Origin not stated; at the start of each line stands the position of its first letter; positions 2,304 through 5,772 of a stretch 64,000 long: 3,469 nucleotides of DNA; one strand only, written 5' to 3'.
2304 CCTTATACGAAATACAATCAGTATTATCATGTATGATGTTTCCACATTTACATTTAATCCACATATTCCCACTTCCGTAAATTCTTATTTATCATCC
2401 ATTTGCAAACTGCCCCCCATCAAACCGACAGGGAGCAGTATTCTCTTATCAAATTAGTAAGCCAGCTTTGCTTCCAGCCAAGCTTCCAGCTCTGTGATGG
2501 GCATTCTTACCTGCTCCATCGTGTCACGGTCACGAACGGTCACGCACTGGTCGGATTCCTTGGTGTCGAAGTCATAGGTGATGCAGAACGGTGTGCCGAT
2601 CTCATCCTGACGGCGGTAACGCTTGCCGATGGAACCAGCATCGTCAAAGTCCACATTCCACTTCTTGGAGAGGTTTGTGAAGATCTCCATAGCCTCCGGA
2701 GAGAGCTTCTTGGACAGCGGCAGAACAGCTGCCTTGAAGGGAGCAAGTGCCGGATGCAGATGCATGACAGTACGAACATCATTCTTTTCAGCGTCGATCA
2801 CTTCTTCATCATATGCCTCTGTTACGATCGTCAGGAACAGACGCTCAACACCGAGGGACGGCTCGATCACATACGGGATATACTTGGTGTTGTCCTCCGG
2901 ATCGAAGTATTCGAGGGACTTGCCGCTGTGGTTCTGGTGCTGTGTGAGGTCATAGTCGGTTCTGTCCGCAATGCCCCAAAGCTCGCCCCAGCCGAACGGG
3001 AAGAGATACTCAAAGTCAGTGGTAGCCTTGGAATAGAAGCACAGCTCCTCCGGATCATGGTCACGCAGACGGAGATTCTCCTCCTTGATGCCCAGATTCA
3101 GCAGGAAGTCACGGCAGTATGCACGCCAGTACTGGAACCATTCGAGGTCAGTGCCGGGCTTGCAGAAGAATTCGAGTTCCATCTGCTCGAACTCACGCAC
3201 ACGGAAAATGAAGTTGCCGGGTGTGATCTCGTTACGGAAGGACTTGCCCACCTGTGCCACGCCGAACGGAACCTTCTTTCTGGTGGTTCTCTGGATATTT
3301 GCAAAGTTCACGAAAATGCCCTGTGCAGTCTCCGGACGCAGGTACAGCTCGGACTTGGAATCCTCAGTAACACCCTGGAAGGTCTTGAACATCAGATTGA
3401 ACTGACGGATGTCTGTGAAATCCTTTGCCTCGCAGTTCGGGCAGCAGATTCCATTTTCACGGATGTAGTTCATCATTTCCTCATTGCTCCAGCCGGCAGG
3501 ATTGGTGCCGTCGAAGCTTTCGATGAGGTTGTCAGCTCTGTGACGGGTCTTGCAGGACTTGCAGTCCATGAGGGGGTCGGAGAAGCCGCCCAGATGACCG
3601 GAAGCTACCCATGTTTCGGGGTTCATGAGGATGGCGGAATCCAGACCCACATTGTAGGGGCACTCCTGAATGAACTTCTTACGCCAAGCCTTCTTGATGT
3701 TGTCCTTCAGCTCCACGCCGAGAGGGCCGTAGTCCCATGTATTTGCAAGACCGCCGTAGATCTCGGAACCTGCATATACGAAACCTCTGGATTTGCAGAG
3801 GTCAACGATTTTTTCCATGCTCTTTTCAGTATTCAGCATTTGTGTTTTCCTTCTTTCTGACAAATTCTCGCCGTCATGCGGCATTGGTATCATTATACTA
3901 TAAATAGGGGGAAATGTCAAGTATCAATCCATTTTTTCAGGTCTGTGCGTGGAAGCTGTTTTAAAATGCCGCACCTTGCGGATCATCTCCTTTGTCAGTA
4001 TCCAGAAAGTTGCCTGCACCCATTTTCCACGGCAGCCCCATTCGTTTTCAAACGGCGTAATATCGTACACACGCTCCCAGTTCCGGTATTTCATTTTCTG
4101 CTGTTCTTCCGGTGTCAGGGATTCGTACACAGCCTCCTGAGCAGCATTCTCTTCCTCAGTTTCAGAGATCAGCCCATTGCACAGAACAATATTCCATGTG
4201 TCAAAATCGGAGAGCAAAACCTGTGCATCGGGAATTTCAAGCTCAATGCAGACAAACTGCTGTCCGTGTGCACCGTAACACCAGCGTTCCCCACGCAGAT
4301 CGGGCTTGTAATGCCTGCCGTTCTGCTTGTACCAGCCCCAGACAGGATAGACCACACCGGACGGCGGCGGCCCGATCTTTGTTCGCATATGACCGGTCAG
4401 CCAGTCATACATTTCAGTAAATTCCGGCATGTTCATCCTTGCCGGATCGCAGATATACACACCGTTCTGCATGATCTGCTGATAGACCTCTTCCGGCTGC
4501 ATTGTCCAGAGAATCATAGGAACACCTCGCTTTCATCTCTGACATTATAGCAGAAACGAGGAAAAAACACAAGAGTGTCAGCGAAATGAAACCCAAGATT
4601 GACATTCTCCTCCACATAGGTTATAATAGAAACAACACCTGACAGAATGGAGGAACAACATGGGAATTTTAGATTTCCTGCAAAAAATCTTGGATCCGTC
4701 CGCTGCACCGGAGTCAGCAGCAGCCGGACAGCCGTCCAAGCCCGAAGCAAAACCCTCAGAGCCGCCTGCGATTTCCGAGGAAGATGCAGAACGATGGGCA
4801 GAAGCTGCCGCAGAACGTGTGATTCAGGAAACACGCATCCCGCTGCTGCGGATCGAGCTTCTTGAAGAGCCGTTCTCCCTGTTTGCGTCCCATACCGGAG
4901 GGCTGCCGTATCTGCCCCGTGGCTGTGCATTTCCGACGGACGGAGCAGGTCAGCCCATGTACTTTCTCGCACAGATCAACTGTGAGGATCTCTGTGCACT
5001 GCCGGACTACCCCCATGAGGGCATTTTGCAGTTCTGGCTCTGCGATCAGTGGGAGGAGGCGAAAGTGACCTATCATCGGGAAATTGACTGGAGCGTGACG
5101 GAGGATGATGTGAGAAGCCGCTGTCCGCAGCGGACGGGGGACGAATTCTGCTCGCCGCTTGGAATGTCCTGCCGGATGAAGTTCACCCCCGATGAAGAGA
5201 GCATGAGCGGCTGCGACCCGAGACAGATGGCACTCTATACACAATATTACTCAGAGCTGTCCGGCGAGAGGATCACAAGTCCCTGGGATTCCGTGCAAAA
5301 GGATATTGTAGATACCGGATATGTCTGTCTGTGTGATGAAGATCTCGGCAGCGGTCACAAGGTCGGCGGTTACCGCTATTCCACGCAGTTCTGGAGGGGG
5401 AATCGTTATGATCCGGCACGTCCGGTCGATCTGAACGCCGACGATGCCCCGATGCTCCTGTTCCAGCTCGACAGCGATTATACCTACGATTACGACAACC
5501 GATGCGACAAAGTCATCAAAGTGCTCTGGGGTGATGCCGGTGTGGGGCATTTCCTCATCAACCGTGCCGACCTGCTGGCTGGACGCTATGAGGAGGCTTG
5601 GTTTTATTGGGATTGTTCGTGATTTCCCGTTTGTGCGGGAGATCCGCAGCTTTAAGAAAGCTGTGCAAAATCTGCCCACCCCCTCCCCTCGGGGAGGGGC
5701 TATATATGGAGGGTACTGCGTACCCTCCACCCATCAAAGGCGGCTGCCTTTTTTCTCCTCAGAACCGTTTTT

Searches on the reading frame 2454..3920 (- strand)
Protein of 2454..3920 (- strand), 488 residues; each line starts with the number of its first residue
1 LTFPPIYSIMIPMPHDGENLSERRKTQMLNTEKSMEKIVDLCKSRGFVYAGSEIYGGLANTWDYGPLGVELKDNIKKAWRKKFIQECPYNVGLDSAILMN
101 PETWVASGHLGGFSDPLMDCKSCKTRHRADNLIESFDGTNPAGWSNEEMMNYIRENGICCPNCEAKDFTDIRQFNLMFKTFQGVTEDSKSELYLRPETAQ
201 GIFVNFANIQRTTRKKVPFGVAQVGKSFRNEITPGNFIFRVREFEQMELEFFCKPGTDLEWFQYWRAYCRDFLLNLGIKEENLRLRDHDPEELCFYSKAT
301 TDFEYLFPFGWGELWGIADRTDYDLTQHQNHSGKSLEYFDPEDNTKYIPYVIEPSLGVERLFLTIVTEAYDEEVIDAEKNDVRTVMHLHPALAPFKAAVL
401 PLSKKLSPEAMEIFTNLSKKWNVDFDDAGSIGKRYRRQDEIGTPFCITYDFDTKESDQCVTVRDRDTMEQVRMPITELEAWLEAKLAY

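Call 34: search_protein_families(library=pfam, proteins=[window:2454-3920:-], max_evalue=0.00001)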
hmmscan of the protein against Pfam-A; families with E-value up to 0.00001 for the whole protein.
window:2454-3920:- (488 aa): 2 families
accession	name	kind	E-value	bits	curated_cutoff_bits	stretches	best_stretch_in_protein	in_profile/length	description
PF03129.25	HGTP_anticodon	-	2.4e-21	76.1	21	1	396-484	1-93/94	Anticodon binding domain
PF00587.30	tRNA-synt_2b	-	1.2e-13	52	29.3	1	186-366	5-176/179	tRNA synthetase class II core domain (G, H, P, S and T)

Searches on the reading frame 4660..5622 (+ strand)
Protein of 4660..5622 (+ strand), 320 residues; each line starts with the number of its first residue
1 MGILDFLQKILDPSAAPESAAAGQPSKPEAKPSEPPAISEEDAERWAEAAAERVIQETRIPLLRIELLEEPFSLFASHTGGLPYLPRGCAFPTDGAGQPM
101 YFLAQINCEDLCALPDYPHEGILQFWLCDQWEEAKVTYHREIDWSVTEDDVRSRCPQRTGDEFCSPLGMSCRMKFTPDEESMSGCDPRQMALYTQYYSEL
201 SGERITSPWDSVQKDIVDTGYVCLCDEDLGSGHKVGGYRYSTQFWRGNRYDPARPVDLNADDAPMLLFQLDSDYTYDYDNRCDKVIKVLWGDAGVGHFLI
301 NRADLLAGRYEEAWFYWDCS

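Call 34: search_protein_families(library=pfam, proteins=[window:4660-5622:+], max_evalue=0.00001)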
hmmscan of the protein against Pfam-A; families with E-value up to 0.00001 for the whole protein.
window:4660-5622:+ (320 aa): 1 family
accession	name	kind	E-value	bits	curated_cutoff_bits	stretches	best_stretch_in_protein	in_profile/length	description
PF09234.15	DUF1963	-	4.4e-39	135.5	23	1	77-319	1-216/216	Domain of unknown function (DUF1963)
